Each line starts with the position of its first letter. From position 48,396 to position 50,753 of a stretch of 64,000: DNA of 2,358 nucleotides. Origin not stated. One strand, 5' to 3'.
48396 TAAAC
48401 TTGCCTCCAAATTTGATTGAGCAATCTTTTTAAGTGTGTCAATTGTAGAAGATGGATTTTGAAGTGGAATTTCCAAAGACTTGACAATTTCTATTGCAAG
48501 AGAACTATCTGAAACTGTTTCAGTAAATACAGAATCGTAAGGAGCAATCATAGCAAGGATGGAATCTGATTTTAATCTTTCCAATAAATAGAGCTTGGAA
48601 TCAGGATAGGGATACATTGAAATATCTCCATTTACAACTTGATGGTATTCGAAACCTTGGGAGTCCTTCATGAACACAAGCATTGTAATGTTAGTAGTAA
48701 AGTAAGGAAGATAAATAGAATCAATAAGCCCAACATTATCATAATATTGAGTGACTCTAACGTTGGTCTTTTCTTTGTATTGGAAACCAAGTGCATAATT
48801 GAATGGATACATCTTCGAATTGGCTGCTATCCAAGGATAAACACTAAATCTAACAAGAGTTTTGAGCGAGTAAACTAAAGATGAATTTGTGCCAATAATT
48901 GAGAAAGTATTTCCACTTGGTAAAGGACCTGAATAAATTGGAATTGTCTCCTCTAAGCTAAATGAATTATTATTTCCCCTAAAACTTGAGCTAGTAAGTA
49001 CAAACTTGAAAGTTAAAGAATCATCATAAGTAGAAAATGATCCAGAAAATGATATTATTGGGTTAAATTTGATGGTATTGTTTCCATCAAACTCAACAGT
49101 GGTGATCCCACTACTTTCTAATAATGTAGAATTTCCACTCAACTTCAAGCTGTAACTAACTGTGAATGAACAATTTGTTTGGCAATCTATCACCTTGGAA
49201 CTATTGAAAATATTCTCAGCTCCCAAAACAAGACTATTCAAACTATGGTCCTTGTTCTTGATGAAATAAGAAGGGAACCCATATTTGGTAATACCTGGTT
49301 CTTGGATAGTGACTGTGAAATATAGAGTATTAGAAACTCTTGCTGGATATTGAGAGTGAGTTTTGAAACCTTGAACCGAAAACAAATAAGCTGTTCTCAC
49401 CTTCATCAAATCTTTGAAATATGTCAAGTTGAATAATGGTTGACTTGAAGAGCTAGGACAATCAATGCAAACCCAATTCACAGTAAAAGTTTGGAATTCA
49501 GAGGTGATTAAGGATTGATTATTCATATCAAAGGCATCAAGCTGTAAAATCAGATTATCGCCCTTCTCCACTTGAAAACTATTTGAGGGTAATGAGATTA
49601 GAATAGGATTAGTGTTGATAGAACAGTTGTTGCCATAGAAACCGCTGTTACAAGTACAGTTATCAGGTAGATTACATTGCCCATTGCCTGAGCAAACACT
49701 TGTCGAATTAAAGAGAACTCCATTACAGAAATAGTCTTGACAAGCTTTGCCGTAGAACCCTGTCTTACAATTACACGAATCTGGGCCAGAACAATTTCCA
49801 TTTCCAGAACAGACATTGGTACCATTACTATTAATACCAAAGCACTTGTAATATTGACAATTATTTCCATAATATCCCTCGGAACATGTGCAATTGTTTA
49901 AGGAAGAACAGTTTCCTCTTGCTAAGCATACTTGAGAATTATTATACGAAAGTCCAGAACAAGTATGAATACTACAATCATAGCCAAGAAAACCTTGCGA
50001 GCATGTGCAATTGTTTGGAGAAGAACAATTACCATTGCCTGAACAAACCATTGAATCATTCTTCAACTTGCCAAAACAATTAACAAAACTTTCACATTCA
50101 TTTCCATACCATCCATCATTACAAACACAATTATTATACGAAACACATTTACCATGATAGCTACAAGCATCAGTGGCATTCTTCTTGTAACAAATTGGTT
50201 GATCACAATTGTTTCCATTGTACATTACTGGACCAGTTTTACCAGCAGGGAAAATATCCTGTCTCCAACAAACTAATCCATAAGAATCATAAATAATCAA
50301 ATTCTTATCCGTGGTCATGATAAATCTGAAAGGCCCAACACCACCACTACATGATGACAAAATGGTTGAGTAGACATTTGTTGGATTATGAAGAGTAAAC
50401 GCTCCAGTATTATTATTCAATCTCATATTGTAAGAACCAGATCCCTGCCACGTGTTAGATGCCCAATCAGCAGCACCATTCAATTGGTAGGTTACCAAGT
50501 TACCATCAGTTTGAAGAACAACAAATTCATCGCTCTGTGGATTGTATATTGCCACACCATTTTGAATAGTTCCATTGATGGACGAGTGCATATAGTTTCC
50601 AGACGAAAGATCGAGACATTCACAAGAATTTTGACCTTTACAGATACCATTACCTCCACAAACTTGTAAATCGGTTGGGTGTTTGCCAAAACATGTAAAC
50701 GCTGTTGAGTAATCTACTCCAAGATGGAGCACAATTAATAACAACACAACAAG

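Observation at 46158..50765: Giant receptor combining lectin+EGF ectodomain, GPS motif, 7TM and a C-terminal RGS domain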

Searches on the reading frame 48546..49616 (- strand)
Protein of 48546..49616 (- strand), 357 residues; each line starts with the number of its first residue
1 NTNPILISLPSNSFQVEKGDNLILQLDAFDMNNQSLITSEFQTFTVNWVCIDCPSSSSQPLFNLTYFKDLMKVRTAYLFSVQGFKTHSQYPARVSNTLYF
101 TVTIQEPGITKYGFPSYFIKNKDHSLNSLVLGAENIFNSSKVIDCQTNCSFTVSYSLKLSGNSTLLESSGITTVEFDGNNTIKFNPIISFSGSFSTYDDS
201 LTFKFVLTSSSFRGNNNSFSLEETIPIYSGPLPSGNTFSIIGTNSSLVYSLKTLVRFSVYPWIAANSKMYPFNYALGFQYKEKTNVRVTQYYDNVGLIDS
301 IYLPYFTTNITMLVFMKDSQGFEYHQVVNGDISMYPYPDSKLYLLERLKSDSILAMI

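Call 62: search_protein_families(library=pfam, proteins=[window:48546-49616:-], max_evalue=1)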
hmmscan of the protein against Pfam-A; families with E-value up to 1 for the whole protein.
seq(357 aa): 1 family
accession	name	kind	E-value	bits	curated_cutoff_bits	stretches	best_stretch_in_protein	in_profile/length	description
PF22523.1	DUF6999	-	0.066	12.7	27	1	201-247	198-244/275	Family of unknown function (DUF6999)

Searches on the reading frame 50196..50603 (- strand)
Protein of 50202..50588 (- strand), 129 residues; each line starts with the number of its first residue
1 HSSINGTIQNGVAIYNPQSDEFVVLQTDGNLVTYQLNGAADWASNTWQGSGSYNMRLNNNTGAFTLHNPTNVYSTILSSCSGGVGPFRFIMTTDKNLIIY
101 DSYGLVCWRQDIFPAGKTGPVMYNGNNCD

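Call 14: search_protein_families(library=pfam, proteins=[window:50202-50588:-], max_evalue=10)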
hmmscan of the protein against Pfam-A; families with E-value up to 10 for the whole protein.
seq(129 aa): 1 family
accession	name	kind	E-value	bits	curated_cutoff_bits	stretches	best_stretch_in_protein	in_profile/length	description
PF13360.13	PQQ_2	-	0.031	14.4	27.6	1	10-73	111-173/233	Outer membrane protein assembly factor BamB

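Call 18: search_solved_structures(query=A1, max_evalue=10, show_alignments=2)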
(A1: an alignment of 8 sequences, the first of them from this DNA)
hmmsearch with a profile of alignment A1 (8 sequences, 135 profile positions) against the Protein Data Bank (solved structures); distinct sequences matched with E-value up to 10: 174 (the best 60 are shown).
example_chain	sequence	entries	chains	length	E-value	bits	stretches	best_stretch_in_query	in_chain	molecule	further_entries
1dlp_A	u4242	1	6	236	4.3e-24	88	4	27-108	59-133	LECTIN SCAFET PRECURSOR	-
3m7h_A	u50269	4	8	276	3.7e-18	68.9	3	23-74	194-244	Putidacin L1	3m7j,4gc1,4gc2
9pxj_F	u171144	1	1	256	4.6e-18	68.5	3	12-70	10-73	Pyocin L2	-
1kj1_D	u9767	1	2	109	2.2e-17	66.3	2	27-74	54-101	lectin II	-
4le7_A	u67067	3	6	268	2.8e-17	66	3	12-69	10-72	Pyocin L1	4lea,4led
9pxi_F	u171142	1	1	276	2.8e-17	66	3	11-69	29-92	Pyocin L1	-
1bwu_Q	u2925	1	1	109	3.7e-17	65.6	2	27-74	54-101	PROTEIN (AGGLUTININ)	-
1kj1_A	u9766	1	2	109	1e-16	64.2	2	27-74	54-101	lectin I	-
1bwu_D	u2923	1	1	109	1.8e-16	63.4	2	27-72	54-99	PROTEIN (AGGLUTININ)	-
1bwu_P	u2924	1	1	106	2.7e-16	62.8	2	27-74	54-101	PROTEIN (AGGLUTININ)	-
1bwu_A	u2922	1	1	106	5.3e-16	61.9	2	27-72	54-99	PROTEIN (AGGLUTININ)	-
1xd6_A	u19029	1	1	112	1.3e-15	60.6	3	78-120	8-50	gastrodianin-4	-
4h3o_A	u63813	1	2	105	1.7e-15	60.2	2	27-73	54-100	Lectin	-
3a0c_A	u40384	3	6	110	5e-14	55.5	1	7-116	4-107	Mannose/sialic acid-binding lectin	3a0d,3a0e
1xd5_A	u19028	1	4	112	1.1e-13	54.4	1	21-118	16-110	antifungal protein GAFP-1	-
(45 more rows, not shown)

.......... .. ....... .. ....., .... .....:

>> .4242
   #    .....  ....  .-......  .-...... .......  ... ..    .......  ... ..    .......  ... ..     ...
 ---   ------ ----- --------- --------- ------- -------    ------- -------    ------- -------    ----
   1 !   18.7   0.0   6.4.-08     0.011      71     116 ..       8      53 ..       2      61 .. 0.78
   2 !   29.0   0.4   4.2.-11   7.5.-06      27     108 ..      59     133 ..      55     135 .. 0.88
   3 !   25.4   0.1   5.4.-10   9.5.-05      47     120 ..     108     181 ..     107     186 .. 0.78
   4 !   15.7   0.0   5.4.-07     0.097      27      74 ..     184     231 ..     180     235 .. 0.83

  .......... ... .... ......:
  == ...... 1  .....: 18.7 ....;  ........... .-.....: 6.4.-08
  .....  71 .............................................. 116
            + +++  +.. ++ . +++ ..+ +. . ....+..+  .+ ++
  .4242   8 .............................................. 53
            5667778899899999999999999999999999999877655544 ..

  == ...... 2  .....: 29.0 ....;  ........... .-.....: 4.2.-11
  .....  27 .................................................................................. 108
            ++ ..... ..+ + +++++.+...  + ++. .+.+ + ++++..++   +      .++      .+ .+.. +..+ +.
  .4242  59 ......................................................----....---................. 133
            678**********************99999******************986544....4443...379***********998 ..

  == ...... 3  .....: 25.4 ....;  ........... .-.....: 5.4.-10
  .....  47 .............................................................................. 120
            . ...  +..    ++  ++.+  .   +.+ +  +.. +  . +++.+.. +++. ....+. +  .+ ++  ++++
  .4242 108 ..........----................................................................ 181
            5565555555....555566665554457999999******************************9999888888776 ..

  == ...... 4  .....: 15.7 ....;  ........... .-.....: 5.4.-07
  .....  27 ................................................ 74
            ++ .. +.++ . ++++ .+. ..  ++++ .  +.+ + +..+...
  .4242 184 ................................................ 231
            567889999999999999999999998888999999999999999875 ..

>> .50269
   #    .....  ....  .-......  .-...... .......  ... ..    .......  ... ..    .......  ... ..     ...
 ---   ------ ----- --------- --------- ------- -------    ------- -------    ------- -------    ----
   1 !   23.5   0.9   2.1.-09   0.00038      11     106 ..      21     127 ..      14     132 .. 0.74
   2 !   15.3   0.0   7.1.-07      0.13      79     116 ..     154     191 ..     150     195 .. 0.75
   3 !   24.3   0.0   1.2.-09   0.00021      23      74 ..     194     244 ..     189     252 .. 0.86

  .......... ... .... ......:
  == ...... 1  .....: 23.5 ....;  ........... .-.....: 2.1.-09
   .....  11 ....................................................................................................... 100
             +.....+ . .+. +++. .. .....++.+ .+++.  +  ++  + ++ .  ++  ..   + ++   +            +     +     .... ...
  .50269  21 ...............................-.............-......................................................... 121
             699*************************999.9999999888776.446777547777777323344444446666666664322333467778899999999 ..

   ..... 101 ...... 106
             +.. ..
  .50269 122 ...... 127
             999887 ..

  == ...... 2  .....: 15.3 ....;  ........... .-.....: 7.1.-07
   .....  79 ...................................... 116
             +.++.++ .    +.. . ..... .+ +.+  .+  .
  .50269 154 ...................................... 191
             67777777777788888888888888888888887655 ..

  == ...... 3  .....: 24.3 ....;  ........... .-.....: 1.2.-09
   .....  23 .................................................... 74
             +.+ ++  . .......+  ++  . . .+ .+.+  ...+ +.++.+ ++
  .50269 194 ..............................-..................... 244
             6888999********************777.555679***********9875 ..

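Call 19: search_protein_families(library=pfam, alignment_id=A1, max_evalue=1)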
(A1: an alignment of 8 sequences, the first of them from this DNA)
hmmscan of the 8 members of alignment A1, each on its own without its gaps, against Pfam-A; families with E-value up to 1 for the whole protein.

A. member 1, seq(136 aa): 1 family
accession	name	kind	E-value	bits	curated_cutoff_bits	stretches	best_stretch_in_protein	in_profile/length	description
PF13360.13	PQQ_2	-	0.033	14.3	27.6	1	14-78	110-173/233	Outer membrane protein assembly factor BamB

B. families by the number of members that match (of 8 scanned): 3 families
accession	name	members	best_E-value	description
PF01453.30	B_lectin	4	9.1e-06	D-mannose binding lectin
PF13360.13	PQQ_2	1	0.033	Outer membrane protein assembly factor BamB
PF14250.11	AbrB-like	1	0.15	AbrB-like transcriptional regulator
